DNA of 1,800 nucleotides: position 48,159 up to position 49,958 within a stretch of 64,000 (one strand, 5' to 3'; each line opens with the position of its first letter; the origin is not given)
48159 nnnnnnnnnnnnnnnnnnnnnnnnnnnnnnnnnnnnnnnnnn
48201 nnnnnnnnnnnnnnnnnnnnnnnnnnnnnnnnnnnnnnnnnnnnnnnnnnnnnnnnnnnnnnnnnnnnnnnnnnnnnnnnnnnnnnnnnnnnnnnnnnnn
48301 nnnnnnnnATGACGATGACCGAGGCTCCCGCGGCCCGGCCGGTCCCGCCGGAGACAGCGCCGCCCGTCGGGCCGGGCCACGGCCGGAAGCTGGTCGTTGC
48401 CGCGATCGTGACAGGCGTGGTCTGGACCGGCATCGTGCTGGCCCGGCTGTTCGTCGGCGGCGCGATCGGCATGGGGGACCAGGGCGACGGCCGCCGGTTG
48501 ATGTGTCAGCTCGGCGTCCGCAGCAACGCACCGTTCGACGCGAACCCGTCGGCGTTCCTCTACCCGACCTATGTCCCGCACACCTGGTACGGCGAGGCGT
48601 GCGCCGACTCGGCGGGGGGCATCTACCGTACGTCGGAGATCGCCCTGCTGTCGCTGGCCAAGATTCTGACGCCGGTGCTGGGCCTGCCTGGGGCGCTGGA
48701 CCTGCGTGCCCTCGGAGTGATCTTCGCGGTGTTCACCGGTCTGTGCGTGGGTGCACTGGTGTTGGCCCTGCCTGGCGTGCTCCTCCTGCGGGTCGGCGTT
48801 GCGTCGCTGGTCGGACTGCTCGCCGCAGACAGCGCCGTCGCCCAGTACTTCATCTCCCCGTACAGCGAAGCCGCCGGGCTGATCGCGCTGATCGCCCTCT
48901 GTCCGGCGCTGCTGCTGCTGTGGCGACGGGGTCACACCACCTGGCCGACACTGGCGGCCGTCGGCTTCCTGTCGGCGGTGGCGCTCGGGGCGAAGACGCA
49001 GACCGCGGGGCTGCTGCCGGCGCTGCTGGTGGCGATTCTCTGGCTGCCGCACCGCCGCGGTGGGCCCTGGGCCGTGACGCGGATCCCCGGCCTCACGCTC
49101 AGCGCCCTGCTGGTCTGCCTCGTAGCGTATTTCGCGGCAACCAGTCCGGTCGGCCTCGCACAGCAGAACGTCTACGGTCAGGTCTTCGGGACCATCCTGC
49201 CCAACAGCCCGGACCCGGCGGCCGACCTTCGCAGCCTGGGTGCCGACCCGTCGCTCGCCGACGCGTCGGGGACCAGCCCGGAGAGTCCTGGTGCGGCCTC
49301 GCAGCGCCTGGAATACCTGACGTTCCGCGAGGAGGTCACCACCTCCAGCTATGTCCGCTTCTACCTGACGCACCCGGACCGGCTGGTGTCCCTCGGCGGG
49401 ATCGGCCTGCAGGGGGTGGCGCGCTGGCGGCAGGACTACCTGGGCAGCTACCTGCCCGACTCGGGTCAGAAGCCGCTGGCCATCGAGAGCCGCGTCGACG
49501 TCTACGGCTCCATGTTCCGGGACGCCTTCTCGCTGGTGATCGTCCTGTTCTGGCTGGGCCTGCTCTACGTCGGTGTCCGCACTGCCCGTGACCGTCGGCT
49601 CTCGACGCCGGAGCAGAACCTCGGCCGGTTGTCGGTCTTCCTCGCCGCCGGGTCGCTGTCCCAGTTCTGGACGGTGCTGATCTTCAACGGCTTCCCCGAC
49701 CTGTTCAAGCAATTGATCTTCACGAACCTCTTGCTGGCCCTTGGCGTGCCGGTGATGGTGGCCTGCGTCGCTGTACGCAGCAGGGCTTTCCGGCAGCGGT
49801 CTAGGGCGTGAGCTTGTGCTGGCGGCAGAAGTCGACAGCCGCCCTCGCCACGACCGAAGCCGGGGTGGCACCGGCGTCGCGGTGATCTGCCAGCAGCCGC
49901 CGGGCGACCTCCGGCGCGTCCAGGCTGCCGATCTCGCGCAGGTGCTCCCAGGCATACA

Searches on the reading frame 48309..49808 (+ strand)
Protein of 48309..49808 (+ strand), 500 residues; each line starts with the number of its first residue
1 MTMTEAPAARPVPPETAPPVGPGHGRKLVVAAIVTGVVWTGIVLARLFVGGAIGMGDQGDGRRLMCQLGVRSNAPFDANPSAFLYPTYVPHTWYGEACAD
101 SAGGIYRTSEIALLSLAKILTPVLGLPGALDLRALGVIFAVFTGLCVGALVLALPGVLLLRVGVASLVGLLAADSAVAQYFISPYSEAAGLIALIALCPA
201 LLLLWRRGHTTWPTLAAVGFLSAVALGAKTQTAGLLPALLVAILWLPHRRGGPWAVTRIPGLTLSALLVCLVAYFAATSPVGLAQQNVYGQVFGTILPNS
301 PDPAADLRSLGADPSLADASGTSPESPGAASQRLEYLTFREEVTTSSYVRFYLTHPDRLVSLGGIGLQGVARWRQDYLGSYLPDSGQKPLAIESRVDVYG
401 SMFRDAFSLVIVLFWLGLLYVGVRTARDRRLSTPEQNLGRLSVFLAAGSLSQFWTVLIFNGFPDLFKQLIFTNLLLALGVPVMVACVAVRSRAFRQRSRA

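Call 50: search_protein_families(library=pfam, proteins=[window:48309-49808:+], max_evalue=0.01)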
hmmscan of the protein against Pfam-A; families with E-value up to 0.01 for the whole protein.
window:48309-49808:+ (500 aa): 0 families

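Call 53: search_protein_families(library=ncbifam, proteins=[window:48309-49808:+], max_evalue=0.01)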
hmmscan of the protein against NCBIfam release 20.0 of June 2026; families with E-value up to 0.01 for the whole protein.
window:48309-49808:+ (500 aa): 1 family
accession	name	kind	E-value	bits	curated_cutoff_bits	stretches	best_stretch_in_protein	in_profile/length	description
NF051875.1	glycan_WsfD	subfamily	6.5e-89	298.7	80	1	35-484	2-451/452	glycan biosynthesis hexose transferase WsfD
